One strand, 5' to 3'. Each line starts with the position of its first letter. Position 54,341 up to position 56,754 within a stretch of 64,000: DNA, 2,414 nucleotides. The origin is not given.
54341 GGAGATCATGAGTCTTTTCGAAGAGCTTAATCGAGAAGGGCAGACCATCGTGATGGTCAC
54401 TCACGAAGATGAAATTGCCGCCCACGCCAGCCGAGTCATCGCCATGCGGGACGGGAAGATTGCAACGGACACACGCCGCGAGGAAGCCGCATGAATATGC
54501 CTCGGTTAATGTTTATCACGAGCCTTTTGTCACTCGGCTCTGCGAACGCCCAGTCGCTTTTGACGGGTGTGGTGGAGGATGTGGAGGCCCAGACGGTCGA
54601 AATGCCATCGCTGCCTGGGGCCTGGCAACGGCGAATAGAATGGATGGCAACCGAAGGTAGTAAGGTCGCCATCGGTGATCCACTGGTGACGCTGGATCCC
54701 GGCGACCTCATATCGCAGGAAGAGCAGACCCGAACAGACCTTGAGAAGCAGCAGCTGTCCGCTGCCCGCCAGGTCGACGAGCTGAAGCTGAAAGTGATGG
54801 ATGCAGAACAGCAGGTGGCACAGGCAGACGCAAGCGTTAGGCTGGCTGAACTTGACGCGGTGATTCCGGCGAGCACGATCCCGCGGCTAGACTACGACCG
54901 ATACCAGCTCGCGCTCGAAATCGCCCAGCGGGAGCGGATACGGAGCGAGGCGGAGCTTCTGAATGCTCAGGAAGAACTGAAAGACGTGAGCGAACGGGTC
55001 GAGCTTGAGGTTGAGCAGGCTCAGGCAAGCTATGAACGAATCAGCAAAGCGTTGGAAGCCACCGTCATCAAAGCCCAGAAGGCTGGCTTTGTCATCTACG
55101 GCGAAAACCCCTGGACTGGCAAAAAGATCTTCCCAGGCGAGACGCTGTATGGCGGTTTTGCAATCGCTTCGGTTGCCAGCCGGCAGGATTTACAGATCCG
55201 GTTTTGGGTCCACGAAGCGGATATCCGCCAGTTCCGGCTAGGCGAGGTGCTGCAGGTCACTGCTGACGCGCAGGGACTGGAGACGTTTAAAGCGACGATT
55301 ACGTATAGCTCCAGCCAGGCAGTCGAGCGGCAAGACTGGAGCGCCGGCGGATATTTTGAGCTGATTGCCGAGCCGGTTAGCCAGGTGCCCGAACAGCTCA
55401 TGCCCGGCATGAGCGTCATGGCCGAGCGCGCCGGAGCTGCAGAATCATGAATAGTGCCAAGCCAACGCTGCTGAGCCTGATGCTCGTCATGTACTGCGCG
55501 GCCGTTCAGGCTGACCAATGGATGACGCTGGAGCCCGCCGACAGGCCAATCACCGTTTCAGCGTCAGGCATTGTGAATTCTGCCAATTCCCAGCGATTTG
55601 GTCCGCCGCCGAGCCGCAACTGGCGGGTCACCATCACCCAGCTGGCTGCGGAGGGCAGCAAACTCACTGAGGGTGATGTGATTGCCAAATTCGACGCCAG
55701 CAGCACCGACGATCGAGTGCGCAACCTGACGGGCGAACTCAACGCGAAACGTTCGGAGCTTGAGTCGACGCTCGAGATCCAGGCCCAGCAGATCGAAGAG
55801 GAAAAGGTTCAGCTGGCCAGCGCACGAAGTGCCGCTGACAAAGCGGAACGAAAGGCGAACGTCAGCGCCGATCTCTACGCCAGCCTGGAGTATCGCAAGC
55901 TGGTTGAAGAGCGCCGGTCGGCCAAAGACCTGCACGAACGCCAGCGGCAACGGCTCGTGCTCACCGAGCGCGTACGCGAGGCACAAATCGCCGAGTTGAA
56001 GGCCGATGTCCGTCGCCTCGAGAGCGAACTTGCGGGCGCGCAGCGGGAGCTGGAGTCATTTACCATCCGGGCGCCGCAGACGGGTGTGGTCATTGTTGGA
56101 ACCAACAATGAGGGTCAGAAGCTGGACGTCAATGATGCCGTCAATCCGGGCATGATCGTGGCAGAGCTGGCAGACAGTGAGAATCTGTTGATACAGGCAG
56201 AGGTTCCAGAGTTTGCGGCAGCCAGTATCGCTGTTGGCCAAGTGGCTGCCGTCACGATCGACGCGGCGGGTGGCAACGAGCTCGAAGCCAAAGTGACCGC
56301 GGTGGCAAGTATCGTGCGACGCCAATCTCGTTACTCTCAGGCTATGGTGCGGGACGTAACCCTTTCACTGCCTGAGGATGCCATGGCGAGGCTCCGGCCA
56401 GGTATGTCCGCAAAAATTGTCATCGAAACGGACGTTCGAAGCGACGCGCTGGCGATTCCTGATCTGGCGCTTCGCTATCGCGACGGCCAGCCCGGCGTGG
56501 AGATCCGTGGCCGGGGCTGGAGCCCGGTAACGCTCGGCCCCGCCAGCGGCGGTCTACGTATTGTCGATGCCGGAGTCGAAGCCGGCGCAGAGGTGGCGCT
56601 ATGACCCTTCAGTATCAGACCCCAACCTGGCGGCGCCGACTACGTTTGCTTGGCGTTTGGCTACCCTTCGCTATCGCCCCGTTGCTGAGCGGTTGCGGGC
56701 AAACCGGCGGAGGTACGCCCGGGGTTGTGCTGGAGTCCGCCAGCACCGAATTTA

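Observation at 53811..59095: MacB-type ABC exporter operon with three different HlyD-family adaptors in tandem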

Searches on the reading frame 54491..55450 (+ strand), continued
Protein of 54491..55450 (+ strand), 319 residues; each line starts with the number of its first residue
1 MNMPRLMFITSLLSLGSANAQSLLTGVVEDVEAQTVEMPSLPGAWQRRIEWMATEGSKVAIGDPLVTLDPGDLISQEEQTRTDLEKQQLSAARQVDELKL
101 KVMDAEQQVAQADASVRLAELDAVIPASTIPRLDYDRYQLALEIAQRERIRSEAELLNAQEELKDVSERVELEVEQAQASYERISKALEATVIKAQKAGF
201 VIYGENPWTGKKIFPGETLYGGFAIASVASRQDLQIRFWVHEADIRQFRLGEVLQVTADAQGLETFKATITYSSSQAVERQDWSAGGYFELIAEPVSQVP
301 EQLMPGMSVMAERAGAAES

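Call 58: search_protein_families(library=pfam, proteins=[L074:3435-4556:+, L074:4700-5650:+, L074:5656-6108:+, L074:7004-7954:+, L074:7944-9098:+, L074:9095-10285:+, L074:10285-11520:+, L074:11983-12552:+, L074:578-2485:-, L075:5350-6855:+], max_evalue=0.001)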
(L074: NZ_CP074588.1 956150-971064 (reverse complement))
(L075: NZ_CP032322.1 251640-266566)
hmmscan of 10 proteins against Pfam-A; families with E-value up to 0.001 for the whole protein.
L074:3435-4556:+ (373 aa): 2 families
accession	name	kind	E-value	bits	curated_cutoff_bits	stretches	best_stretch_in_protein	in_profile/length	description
PF14031.13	D-ser_dehydrat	-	1.5e-21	77.2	22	1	255-358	1-96/97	Putative serine dehydratase domain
PF01168.26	Ala_racemase_N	-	1.8e-21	77.3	24.1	1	15-239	1-217/220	Alanine racemase, N-terminal domain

L074:4700-5650:+ (316 aa): 2 families
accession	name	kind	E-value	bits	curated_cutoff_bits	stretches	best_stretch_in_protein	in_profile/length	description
PF01145.31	Band_7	-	4.5e-37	128.2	23.6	1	33-202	3-175/176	SPFH domain / Band 7 family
PF16200.10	Band_7_C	-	5.9e-18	65.1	29.1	1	251-313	1-63/63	C-terminal region of band_7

L074:5656-6108:+ (150 aa): 1 family
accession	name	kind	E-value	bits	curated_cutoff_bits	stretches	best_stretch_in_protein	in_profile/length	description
PF01957.25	NfeD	-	0.00066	20.3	29.1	1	101-149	10-57/57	NfeD-like C-terminal, partner-binding domain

L074:7004-7954:+ (316 aa): 3 families
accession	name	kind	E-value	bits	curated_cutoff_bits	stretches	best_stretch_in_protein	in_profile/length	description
PF13437.12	HlyD_3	-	3.7e-07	31.3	22.2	1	211-302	15-106/106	HlyD family secretion protein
PF16576.10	HlyD_D23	-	0.00021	21.1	30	1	154-270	77-183/214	Barrel-sandwich domain of CusB or HlyD membrane-fusion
PF23893.1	Y4YQ_C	-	0.00096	19.4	27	0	207-227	18-38/53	Uncharacterised protein Y4YQ C-terminal domain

L074:7944-9098:+ (384 aa): 2 families
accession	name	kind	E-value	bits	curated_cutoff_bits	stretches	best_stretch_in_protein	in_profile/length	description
PF13437.12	HlyD_3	-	3e-10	41.2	22.2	1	207-319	2-106/106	HlyD family secretion protein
PF16576.10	HlyD_D23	-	1.7e-09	37.7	30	1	122-321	55-213/214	Barrel-sandwich domain of CusB or HlyD membrane-fusion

L074:9095-10285:+ (396 aa): 2 families
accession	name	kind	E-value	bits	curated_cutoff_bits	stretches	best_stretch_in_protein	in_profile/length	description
PF13437.12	HlyD_3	-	1.6e-06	29.2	22.2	1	229-321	15-106/106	HlyD family secretion protein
PF16576.10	HlyD_D23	-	4.5e-06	26.5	30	1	159-292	61-187/214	Barrel-sandwich domain of CusB or HlyD membrane-fusion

L074:10285-11520:+ (411 aa): 2 families
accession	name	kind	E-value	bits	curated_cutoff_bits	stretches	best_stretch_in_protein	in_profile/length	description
PF12704.14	MacB_PCD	-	8.7e-33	114.8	27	1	21-254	1-206/207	MacB-like periplasmic core domain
PF02687.27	FtsX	-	1.8e-20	73.6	25.5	1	291-404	2-120/120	FtsX-like permease C-terminal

L074:11983-12552:+ (189 aa): 0 families

L074:578-2485:- (635 aa): 1 family
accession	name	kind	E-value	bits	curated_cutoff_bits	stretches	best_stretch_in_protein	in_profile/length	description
PF05547.17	Peptidase_M6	-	8.4e-06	25.7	22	0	187-357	58-263/294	Immune inhibitor A peptidase M6, catalytic domain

L075:5350-6855:+ (501 aa): 1 family
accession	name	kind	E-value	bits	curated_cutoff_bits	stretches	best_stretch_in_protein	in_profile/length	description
PF02321.23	OEP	-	2.5e-32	112.6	22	2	65-279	2-183/187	Outer membrane efflux protein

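Call 78: search_protein_representatives(alignment_id=A5)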
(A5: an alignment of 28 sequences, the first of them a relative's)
Query: 28 sequences, 322 profile positions. Proteins with E-value up to 0.001 (for the whole library): 25207; up to 1e-10: 5283; up to 1e-30: 554. The best 150 are listed.
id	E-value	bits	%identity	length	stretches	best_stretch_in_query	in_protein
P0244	3.7e-123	427.1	-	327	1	5-321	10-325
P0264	2.1e-114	398.4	-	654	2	6-317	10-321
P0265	7.8e-107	373.5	-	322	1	6-317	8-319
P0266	5.2e-106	370.8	-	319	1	9-321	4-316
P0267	6.5e-105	367.2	-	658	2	9-316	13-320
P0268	4.0e-97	341.6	-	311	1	10-316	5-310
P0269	8.2e-97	340.5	-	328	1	7-315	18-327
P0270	8.3e-93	327.4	-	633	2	8-314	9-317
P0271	1.4e-92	326.6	-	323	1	11-316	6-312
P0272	5.4e-92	324.7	-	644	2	9-316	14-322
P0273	2.1e-91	322.8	-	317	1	7-318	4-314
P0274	6.7e-90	317.8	-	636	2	10-318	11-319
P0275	2.3e-89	316.1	-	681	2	24-315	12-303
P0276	5.0e-89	315.0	-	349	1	20-315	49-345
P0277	3.5e-88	312.2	-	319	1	7-316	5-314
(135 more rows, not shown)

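Call 85: find_related_loci(query=A7, collection=metagenome_contigs, flank=7000)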
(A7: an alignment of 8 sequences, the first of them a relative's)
Query A7 (636 aa) in metagenome_contigs; peptide patterns used: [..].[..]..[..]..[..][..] (x = any residue, [..] = any of these).
161 stretches matched a pattern; 47 encode a relative of the query (tblastn E <= 1e-3); 47 distinct loci.
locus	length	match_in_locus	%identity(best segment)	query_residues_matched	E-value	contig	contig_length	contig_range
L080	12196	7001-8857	73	17-636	0e+0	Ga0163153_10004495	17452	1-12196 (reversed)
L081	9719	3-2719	75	5-622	0e+0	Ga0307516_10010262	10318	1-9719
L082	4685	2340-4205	48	4-624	0e+0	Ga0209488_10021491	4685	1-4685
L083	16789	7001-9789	45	26-624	4e-147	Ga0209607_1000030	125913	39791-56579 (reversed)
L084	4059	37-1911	43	6-621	1e-145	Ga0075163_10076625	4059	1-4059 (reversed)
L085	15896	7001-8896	42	1-626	1e-141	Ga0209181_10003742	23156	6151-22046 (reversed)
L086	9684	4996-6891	42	1-626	1e-141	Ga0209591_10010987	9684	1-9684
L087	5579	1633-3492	43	6-623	6e-140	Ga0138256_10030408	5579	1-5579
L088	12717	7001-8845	43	28-633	6e-139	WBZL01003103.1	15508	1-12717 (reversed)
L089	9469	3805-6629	44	5-626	5e-137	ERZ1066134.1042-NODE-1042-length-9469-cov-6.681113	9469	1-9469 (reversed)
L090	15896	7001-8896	43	1-625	5e-134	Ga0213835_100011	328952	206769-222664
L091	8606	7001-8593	46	25-552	1e-131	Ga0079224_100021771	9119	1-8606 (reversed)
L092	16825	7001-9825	44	5-626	6e-137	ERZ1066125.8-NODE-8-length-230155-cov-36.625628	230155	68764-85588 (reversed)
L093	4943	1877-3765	52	10-622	1e-139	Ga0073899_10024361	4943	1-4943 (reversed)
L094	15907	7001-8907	50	1-621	6e-134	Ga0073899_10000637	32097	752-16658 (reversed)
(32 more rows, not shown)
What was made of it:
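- Tried and rejected: A tighter subset worked (call 85).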

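Call 95: search_dna_similar(query=P0274, collection=plasmids, mode=protein, max_evalue=1e-10, max_rows=12)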
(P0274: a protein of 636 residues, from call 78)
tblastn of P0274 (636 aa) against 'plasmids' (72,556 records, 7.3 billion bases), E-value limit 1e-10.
Records with a match: 2; places in all: 2; records where one place covers at least 80% of the query: 2.
Best place of each record, by identity: <60% 2.
By first word of the organism name: Pseudoalteromonas 2.
By predicted mobility (MOB-suite, as given by PLSDB): non-mobilizable 2.
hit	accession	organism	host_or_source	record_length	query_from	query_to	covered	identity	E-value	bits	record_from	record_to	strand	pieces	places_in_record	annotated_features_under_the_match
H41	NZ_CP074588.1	Pseudoalteromonas piscicida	mixed culture,water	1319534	24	621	91%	29.0%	2e-24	217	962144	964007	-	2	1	none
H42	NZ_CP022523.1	Pseudoalteromonas sp. NC201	pure culture,sea water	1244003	24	621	91%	28.3%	6e-23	214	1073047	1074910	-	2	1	none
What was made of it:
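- Tried and rejected: PLSDB held no cultured carrier of the fused variant (call 95).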

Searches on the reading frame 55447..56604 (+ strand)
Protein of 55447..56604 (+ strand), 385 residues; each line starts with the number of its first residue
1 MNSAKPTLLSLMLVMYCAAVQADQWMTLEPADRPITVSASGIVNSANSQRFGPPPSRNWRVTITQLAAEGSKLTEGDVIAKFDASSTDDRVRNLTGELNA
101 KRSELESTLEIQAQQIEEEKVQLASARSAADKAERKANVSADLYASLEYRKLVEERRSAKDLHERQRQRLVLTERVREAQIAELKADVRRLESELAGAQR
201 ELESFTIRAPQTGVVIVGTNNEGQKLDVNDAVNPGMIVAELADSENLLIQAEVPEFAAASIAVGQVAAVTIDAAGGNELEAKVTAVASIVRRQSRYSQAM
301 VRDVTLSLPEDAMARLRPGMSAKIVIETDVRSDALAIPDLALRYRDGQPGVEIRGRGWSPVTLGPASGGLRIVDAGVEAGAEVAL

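Call 3: search_protein_families(library=pfam, proteins=[window:55447-56604:+], max_evalue=0.01)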
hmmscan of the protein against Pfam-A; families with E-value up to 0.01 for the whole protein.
window:55447-56604:+ (385 aa): 2 families
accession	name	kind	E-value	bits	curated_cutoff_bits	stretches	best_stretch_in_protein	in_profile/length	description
PF16576.10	HlyD_D23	-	1.8e-13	50.7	30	1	145-322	59-214/214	Barrel-sandwich domain of CusB or HlyD membrane-fusion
PF13437.12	HlyD_3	-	1.1e-09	39.4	22.2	1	206-319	1-106/106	HlyD family secretion protein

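Call 4: search_protein_families(library=ncbifam, proteins=[window:55447-56604:+], max_evalue=0.01)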
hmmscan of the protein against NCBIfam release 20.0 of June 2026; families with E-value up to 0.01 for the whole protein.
window:55447-56604:+ (385 aa): 9 families
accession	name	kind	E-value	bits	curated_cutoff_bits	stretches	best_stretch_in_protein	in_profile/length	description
TIGR01730.1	RND_mfp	subfamily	5.9e-21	74.8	94.9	1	177-383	107-305/322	efflux RND transporter periplasmic adaptor subunit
TIGR00999.1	8a0102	subfamily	4.4e-15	55.5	319.3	1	136-384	35-263/271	CzcB/NccB family metal efflux transporter periplasmic adaptor subunit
TIGR02971.1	heterocyst_DevB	subfamily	8.9e-11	41.7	129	1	150-294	149-286/327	ABC exporter membrane fusion protein, DevB family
NF008606.0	PRK11578.1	equivalog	3.8e-08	32.9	342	1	122-342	110-314/371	macrolide transporter subunit MacA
NF007785.0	PRK10476.1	equivalog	1e-07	31.2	376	1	69-293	66-291/347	multidrug transporter subunit MdtN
TIGR00998.1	8a0101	subfamily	2e-07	30.3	390.8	1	68-286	59-281/334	EmrA/EmrK family multidrug efflux transporter periplasmic adaptor subunit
TIGR01843.1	type_I_hlyD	subfamily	4.5e-07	29.2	208.65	1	164-332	227-402/422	HlyD family type I secretion periplasmic adaptor subunit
NF002939.0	PRK03598.1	equivalog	1.1e-06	28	393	1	68-283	61-277/332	secretion protein HlyD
TIGR03794.1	NHLM_micro_HlyD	equivalog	0.0015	17.6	156.2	1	34-325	43-317/421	NHLP bacteriocin system secretion protein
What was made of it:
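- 55447..56604 (+): MFP2: four-domain MacA-like adaptor (385 aa) with a cleavable signal peptide in this lineage. HlyD_D23 E 2e-13 and TIGR01730 E 6e-21 over model 107-305 (calls 3, 4).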

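Call 29: search_solved_structures(query=window:55447-56604:+, max_evalue=0.01, show_alignments=1)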
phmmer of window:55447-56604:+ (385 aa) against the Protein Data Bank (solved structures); distinct sequences matched with E-value up to 0.01: 4.
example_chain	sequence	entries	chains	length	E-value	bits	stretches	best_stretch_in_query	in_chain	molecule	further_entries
5nik_D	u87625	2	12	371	2.7e-06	30.5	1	101-384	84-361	Macrolide export protein MacA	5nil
3fpp_A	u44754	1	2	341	4.6e-06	29.8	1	101-384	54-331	Macrolide-specific efflux protein macA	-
9qgy_G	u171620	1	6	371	5.6e-06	29.5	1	101-384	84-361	Macrolide export protein MacA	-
4dk1_A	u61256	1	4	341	0.0061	19.5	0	158-286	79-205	Putative MacA, Multidrug resistance protein mexA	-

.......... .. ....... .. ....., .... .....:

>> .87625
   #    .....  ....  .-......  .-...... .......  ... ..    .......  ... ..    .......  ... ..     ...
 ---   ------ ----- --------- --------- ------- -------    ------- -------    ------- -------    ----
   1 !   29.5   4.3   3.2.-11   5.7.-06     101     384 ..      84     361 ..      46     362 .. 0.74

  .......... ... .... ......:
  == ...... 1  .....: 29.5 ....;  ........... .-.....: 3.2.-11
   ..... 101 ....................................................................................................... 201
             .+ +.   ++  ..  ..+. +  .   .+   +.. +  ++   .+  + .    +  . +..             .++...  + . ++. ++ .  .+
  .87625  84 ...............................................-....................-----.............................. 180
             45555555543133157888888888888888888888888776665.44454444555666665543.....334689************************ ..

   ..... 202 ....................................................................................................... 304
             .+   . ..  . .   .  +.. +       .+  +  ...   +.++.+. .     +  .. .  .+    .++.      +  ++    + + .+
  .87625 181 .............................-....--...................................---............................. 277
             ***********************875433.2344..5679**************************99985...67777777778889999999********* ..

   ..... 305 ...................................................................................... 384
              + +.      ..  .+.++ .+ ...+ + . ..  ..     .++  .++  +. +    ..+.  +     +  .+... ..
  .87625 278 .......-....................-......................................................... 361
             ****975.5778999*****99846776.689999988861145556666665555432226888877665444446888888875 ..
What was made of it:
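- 55447..56604 (+): It aligns to E. coli MacA 84-361, including the MP domain (call 29).
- On Periplasmic adaptor / membrane fusion protein (HlyD family): MFP2 aligns to MacA 84-361 (call 29).
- Tried and rejected: From the MacA alignment I estimate about 117 residues for E. coli MacA (call 29), but only roughly.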
